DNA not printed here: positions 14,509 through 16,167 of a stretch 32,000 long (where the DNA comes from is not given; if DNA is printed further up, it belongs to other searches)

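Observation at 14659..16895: Orphan three-gene cassette ending in a nuclease-fold-like + glycine-zipper membrane protein (candidate toxin/defence-type module)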

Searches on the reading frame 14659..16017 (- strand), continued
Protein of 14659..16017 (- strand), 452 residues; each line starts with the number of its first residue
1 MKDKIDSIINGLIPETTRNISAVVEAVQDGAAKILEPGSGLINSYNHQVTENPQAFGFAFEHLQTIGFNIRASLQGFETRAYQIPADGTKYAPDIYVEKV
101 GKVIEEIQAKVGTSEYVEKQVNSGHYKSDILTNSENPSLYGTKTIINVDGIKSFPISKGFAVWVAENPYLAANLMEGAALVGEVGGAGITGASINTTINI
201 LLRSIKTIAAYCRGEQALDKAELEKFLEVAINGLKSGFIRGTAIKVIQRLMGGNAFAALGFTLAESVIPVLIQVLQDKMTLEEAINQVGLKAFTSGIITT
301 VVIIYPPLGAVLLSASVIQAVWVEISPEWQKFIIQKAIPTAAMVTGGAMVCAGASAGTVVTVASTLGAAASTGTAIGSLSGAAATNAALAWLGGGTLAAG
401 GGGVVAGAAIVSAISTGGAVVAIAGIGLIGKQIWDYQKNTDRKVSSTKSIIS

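Call 40: list_cluster_members(proteins=[P0161, P0162, P0168, P0172, P0157, P0134, P0138, P0152, P0187, P0219])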
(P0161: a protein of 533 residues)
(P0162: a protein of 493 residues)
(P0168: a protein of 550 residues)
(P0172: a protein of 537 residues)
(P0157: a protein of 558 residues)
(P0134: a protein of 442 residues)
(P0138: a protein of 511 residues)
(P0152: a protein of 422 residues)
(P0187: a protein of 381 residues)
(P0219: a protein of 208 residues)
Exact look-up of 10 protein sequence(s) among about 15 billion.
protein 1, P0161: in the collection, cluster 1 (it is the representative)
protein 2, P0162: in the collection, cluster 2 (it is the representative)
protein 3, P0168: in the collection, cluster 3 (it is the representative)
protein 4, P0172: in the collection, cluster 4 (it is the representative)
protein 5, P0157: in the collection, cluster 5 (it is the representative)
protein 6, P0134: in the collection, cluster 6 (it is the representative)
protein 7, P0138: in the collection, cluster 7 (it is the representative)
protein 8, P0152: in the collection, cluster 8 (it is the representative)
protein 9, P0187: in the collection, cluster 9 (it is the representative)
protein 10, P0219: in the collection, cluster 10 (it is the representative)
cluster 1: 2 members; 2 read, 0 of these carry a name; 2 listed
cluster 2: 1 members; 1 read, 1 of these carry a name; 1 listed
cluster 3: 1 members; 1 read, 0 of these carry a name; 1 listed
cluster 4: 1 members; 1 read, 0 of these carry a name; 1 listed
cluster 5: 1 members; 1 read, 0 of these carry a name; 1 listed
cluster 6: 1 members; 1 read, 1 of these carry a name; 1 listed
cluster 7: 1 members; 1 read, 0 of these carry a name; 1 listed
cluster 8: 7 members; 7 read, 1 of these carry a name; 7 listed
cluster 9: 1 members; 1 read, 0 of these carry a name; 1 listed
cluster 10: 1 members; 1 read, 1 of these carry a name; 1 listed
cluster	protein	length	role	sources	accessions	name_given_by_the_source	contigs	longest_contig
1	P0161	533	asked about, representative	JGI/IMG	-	-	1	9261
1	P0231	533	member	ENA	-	-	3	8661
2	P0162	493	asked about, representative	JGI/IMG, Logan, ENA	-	hypothetical protein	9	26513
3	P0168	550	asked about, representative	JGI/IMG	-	-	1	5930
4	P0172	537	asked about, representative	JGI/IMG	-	-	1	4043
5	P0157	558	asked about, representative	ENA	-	-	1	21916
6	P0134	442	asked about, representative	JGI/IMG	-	hypothetical protein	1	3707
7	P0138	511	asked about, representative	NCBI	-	-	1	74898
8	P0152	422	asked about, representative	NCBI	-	-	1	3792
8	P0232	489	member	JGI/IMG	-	hypothetical protein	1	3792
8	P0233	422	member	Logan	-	-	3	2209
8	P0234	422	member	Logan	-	-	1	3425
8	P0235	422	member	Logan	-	-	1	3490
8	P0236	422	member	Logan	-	-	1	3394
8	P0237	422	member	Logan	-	-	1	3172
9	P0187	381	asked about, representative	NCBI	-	-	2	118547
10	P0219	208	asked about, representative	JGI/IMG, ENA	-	hypothetical protein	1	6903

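Call 41: search_dna_similar(query=P0161, collection=plasmids, mode=protein, max_rows=15)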
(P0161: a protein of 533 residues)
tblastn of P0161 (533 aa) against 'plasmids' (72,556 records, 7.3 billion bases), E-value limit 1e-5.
Records with a match: 18; places in all: 18; records where one place covers at least 80% of the query: 18.
Best place of each record, by identity: <60% 18.
By first word of the organism name: Klebsiella 9; Enterobacter 4; Clostridium 3; Phytobacter 1; Raoultella 1.
By predicted mobility (MOB-suite, as given by PLSDB): conjugative 10; non-mobilizable 8.
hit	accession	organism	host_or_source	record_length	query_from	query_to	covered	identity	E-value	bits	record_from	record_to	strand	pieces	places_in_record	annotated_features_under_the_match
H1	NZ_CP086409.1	Enterobacter cloacae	water,water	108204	37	532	93%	53.8%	6e-137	445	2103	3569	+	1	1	hypothetical protein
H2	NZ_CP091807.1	Klebsiella quasipneumoniae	Homo sapiens,anal swab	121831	37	532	93%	53.8%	6e-137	445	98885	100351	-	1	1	hypothetical protein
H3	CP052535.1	Klebsiella pneumoniae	Homo sapiens,blood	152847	37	532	93%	53.8%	6e-137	445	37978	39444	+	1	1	hypothetical protein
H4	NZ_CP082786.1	Klebsiella quasipneumoniae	Eclectus roratus,Faeces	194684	37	532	93%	53.8%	6e-137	445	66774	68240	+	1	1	hypothetical protein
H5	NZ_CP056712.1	Enterobacter asburiae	culture,Freshwater sample from upstream ...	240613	37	532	93%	53.8%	6e-137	445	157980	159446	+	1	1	hypothetical protein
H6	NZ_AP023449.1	Enterobacter roggenkampii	Homo sapiens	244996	37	532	93%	53.8%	6e-137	445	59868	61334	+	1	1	hypothetical protein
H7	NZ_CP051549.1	Phytobacter diazotrophicus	date palm,mixed culture,rhizosphere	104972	37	532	93%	53.6%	3e-136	443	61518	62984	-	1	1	hypothetical protein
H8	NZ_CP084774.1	Klebsiella quasipneumoniae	Water (environment),Whole organism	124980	37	532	93%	53.6%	1e-135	441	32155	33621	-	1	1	hypothetical protein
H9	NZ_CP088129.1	Klebsiella pneumoniae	chicken,stool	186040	37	532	93%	53.6%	1e-135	441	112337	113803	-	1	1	hypothetical protein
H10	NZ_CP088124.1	Klebsiella pneumoniae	chicken,stool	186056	37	532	93%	53.6%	1e-135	441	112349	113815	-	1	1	hypothetical protein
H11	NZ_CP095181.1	Enterobacter roggenkampii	Homo sapiens,pus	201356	37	532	93%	53.6%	1e-135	441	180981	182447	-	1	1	hypothetical protein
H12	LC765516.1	Klebsiella pneumoniae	Homo sapiens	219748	37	532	93%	53.6%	1e-135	441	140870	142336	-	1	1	hypothetical protein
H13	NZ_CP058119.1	Klebsiella michiganensis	culture,Freshwater sample from upstream ...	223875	37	532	93%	53.6%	1e-135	441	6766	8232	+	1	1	hypothetical protein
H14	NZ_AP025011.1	Raoultella ornithinolytica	-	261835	37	532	93%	53.6%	1e-135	441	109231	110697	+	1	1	hypothetical protein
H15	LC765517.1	Klebsiella pneumoniae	Homo sapiens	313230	37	532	93%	53.6%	1e-135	441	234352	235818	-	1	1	hypothetical protein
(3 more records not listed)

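Call 42: search_dna_similar(query=P0161, collection=phages, mode=protein, max_rows=15)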
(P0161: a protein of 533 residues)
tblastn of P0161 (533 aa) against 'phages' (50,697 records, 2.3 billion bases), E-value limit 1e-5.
Records with a match: 1; places in all: 1; records where one place covers at least 80% of the query: 1.
Best place of each record, by identity: <60% 1.
By first word of the organism name: Bacteriophage 1.
By host as written in the record: - 1.
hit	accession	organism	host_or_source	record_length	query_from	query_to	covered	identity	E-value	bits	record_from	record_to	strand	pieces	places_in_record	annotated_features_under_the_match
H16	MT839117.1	Bacteriophage sp.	human fecal samples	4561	1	515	97%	38.2%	9e-64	231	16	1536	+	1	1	record has no annotation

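Call 43: get_annotated_region(hit=H3, flank=7000)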
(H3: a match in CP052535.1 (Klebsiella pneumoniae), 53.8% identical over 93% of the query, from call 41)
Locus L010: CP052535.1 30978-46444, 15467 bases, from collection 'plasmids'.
description: Klebsiella pneumoniae strain B16KP0157 plasmid pB16KP0157-2, complete sequence
organism: Klebsiella pneumoniae (NCBI taxid 573)
taxonomy: Bacteria; Pseudomonadota; Gammaproteobacteria; Enterobacterales; Enterobacteriaceae; Klebsiella; Klebsiella pneumoniae
host: -; source: Homo sapiens,blood; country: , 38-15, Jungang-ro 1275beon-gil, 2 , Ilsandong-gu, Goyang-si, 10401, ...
typing (MOB-suite, as given by PLSDB): conjugative; replicon IncFIA,IncFII; relaxase MOBF,MOBF; mating-pair formation MPF_F
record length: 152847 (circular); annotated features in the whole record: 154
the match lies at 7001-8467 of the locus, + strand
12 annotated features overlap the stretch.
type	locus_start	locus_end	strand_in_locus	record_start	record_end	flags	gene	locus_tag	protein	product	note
CDS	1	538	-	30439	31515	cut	-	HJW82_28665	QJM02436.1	IS110 family transposase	-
CDS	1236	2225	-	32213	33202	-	-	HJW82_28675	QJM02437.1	tyrosine-type recombinase/integrase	-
CDS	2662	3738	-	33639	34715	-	-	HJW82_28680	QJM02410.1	hypothetical protein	-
CDS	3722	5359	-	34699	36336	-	-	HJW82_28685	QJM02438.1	AAA family ATPase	-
CDS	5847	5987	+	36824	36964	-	-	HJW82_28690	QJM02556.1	hypothetical protein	-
CDS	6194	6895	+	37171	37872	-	-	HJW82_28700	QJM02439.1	VWA domain-containing protein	-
CDS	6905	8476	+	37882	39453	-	-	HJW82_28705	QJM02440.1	hypothetical protein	-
CDS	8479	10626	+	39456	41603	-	-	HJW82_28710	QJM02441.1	AAA family ATPase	-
CDS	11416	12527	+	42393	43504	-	-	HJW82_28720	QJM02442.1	IS3 family transposase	-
CDS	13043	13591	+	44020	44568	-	-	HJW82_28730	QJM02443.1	thioredoxin fold domain-containing protein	-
CDS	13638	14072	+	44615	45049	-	tolA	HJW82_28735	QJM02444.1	cell envelope integrity protein TolA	-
CDS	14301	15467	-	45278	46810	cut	-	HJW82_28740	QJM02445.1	IS3-like element ISKpn38 family transposase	-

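Call 47: find_related_loci(query=A1, collection=genome_contigs, flank=7000)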
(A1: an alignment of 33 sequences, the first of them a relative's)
Query A1 (452 aa) in genome_contigs; peptide patterns used: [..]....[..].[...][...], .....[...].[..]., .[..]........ (x = any residue, [..] = any of these).
102 stretches matched a pattern; 29 encode a relative of the query (tblastn E <= 1e-3); 28 distinct loci.
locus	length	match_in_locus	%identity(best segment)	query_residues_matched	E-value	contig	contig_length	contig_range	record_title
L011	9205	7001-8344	84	1-448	0e+0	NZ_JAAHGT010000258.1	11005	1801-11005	MAG: Okeania sp. SIO2F4 2F4_NODE_258, whole genome shotgun sequence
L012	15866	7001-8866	67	1-448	6e-155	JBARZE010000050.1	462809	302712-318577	MAG: Microcoleaceae cyanobacterium isolate MFD12149_ilm_asm_bin22 k127_60598, whole genome shotgun sequence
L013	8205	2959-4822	66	1-443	5e-154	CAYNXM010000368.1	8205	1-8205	MAG TPA_asm: uncultured Lyngbya sp. isolate binchicken_co372_111 genome assembly, contig: k141_3716773, whole genome sho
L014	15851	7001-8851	65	1-443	9e-151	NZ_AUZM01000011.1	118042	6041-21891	Lyngbya aestuarii BL J laest3.contig.10, whole genome shotgun sequence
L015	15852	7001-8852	66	1-443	2e-150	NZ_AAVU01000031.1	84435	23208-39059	Lyngbya sp. PCC 8106 1099428180541, whole genome shotgun sequence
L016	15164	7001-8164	54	1-443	2e-149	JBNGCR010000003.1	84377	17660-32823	MAG: Limnospira sp. isolate E05-005 bin49.fa-3, whole genome shotgun sequence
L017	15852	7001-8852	65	1-443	2e-148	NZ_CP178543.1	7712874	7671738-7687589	Capilliphycus salinus ALCB114379 voucher ALCB 114379 chromosome, complete genome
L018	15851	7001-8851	65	1-443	3e-148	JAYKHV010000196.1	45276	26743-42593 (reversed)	MAG: Lyngbya sp. isolate 280001 NODE_65702930, whole genome shotgun sequence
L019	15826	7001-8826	63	1-443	3e-147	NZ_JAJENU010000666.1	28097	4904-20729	Lyngbya sp. CCY1209 NODE_1137152_length_28097_cov_57.5209, whole genome shotgun sequence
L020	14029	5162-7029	57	1-443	5e-132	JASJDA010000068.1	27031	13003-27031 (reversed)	MAG: Prochloraceae cyanobacterium isolate MO_167.B51 MO_167.c_867, whole genome shotgun sequence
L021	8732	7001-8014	56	1-351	2e-125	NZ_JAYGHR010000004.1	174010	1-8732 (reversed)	Limnoraphis robusta BA-68 BA1 NODE_7_length_174010_cov_23.781957, whole genome shotgun sequence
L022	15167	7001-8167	50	1-352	3e-116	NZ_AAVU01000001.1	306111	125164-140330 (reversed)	Lyngbya sp. PCC 8106 1099428180515, whole genome shotgun sequence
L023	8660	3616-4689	51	1-358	1e-115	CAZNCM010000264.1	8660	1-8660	MAG TPA_asm: uncultured Lyngbya sp. isolate SRP063590_co1_67 genome assembly, contig: NODE_8683_length_8660_cov_4.040674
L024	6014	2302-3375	52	1-358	7e-116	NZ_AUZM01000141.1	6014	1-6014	Lyngbya aestuarii BL J laest3.contig.140, whole genome shotgun sequence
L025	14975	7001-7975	54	6-330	5e-113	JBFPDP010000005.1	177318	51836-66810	Leptolyngbyaceae cyanobacterium UHCC 1019 NODE_5_length_177318_cov_131.541556, whole genome shotgun sequence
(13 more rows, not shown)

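Call 56: search_protein_families(library=padloc, proteins=[L010:6194-6895:+, L010:6905-8476:+, L010:8479-10626:+, L010:3722-5359:-, L010:2662-3738:-], max_evalue=0.001)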
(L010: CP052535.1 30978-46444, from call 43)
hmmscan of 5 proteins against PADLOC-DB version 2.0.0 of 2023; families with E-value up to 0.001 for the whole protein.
L010:6194-6895:+ (233 aa): 1 family
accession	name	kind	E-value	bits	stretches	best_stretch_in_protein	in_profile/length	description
PDLC02224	TerY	-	0.00032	18.3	0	81-128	126-173/277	-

L010:6905-8476:+ (523 aa): 0 families

L010:8479-10626:+ (715 aa): 4 families
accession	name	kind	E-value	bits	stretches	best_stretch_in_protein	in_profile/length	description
PDLC02196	IetA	-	5.8e-24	83.2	1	255-468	111-319/374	-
PDLC02195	IetA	-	4.5e-17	60.4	1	257-447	128-312/395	-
PDLC04232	IetA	-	3.7e-14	50.9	1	259-447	109-292/330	-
PDLC04231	IetA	-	1.6e-11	42.6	1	250-386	103-235/262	-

L010:3722-5359:- (545 aa): 128 families (the best 25 are shown)
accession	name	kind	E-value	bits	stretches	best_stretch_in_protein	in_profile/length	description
PDLC04734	PDC-M62A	-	9.2e-61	204.5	1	1-525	1-559/597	-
PDLC04735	PDC-M62A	-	7.3e-53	178.5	1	1-530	1-598/633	-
PDLC04737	PDC-M62A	-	5.2e-34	116.2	2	304-527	341-567/601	-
PDLC04239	PDC-M01A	-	3.1e-22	76.8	1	355-530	383-543/552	-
PDLC04736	PDC-M62A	-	1.2e-19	68.3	1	349-526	442-632/685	-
PDLC00278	PtuA1|PtuA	-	1.3e-19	68.8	1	359-502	251-394/436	AAA ATPase domain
PDLC04238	PDC-M01A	-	1.6e-19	68.1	1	316-471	364-510/564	-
PDLC04235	PDC-M01A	-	2.2e-19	67.7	1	348-483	336-464/510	-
PDLC00304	PtuA1|PtuA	-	9.8e-19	65.8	2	387-511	289-408/444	AAA ATPase domain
PDLC00271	PtuA1|PtuA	-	1.1e-18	66.1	1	379-506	271-387/421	AAA ATPase domain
PDLC00293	PtuA1|PtuA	-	1.2e-18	65.5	2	357-457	311-408/527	AAA ATPase domain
PDLC02979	AriA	-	4.3e-18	64.2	1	56-435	23-373/373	-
PDLC02913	ATPase_I-A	-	7e-18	63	1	354-498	324-468/508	-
PDLC04733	PDC-M62A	-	7.6e-18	62.8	1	386-501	420-537/607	-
PDLC04244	PDC-M01A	-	1.3e-17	61.8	1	355-482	319-439/482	-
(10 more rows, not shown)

L010:2662-3738:- (358 aa): 35 families (the best 25 are shown)
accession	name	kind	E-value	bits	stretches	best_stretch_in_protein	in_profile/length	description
PDLC04743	PDC-M62B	-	5.6e-36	122.8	1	74-291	39-253/328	-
PDLC04741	PDC-M62B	-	1.3e-25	88.7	1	157-298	181-317/401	-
PDLC04742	PDC-M62B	-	9.3e-24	82.4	1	81-243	49-205/337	-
PDLC04740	PDC-M62B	-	1.4e-13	48.9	1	129-290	147-308/387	-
PDLC04248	PDC-M01B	-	9.3e-10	36.8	1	186-238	47-100/216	-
PDLC04247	PDC-M01B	-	2.5e-09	35.4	1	187-239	114-167/286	-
PDLC04259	PDC-M01B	-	2.7e-09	35.4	1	134-238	71-159/277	-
PDLC04270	PDC-M01B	-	2.7e-09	34.9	1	187-260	110-185/280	-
PDLC04264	PDC-M01B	-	3.3e-09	34.9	1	186-238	113-166/282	-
PDLC04253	PDC-M01B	-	1e-08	32.9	1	186-236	118-169/366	-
PDLC04251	PDC-M01B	-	2.8e-08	31.5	1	186-237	111-163/279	-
PDLC04256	PDC-M01B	-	6.8e-08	30.4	1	159-235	107-169/285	-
PDLC04252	PDC-M01B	-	8.7e-08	29.6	1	187-235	109-158/294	-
PDLC04266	PDC-M01B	-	2.7e-07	28.4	1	186-234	107-157/281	-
PDLC00317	PtuB1|PtuB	-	4.1e-07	28.1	1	186-221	72-107/244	Unknown function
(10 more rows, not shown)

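Call 57: search_protein_families(library=pfam, proteins=[L010:6194-6895:+, L010:6905-8476:+, L010:8479-10626:+, L010:3722-5359:-, L010:2662-3738:-], max_evalue=0.001)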
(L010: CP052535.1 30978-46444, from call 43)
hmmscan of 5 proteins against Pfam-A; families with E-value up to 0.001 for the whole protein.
L010:6194-6895:+ (233 aa): 4 families
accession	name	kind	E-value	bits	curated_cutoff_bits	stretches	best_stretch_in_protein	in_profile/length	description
PF00092.34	VWA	-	1.2e-15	58.6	23.8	1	17-187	2-173/174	von Willebrand factor type A domain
PF13519.12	VWA_2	-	4.7e-15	56.6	27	1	17-125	1-107/107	von Willebrand factor type A domain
PF13768.12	VWA_3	-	1.1e-06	29.2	27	1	17-166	3-146/155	von Willebrand factor type A domain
PF05762.20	VWA_CoxE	-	5.6e-05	23.1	26.4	1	12-130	54-165/222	VWA domain containing CoxE-like protein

L010:6905-8476:+ (523 aa): 0 families

L010:8479-10626:+ (715 aa): 3 families
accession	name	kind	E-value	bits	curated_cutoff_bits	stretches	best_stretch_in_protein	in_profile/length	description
PF00004.35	AAA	-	8.7e-29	101.1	21.2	1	269-398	1-130/131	ATPase family associated with various cellular activities (AAA)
PF17862.7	AAA_lid_3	-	6.3e-07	29.3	27.2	1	423-461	2-40/45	AAA+ lid domain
PF00364.28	Biotin_lipoyl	-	4.1e-06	27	22.1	1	637-705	4-73/73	Biotin-requiring enzyme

L010:3722-5359:- (545 aa): 5 families
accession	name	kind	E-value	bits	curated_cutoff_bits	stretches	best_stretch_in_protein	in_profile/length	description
PF13175.12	AAA_15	-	1.4e-16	61.6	32.1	1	56-435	23-374/374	AAA ATPase domain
PF13304.12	AAA_21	-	2.2e-16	61.2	27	1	319-435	166-303/304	AAA domain, putative AbiEii toxin, Type IV TA system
PF02463.25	SMC_N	-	3.2e-05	23.9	40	0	295-438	110-205/220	RecF/RecN/SMC N terminal domain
PF00005.33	ABC_tran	-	3.7e-05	24.8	25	0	56-81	12-37/137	ABC transporter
PF13476.12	AAA_23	-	0.00015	22.9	27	1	56-123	20-85/201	AAA domain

L010:2662-3738:- (358 aa): 0 families

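Call 69: find_encoding_contigs(protein=P0162, flank=6000, max_places=3)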
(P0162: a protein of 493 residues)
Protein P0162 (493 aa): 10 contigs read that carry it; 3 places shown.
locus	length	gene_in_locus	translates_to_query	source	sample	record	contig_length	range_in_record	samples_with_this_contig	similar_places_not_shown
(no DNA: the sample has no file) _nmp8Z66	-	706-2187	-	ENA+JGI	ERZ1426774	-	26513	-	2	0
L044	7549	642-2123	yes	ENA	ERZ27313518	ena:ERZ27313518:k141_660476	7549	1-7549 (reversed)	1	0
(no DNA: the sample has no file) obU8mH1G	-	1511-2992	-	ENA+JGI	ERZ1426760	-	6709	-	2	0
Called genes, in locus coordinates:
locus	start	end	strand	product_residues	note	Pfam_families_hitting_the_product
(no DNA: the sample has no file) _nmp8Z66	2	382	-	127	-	?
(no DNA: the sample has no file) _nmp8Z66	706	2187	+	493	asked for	-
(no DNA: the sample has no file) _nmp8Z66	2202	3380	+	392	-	-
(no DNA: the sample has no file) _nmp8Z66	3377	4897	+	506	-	PF00004:AAA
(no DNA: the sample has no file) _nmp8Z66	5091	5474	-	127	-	-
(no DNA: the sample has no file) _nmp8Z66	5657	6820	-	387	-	-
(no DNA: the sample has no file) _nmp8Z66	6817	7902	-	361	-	-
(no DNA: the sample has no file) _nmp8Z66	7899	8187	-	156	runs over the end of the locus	-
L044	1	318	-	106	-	?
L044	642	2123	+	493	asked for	-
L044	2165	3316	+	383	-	-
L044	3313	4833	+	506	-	PF00004:AAA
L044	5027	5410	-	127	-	-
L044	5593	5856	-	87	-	-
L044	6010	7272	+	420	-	-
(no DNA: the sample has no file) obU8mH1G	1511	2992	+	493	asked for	-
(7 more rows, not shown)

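Call 70: find_encoding_contigs(protein=P0138, flank=6000, max_places=2)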
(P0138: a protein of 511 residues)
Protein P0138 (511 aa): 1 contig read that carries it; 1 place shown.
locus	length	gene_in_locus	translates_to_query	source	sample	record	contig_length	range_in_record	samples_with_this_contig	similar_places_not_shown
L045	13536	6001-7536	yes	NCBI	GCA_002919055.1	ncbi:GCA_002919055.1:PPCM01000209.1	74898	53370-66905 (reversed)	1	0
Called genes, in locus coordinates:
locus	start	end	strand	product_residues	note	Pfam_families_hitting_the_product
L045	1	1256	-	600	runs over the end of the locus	PF01935:DUF87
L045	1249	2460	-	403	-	-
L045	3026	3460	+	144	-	-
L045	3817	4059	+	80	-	-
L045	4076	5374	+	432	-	-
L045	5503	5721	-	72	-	-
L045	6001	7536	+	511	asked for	-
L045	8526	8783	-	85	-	PF04606:Ogr_Delta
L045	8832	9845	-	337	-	PF04860:Phage_portal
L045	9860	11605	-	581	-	PF06056:Terminase_5, PF03237:Terminase_6N, PF17289:Terminase_6C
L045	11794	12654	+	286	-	PF05929:Phage_GPO_N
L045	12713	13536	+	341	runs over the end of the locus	PF05125:Phage_cap_P2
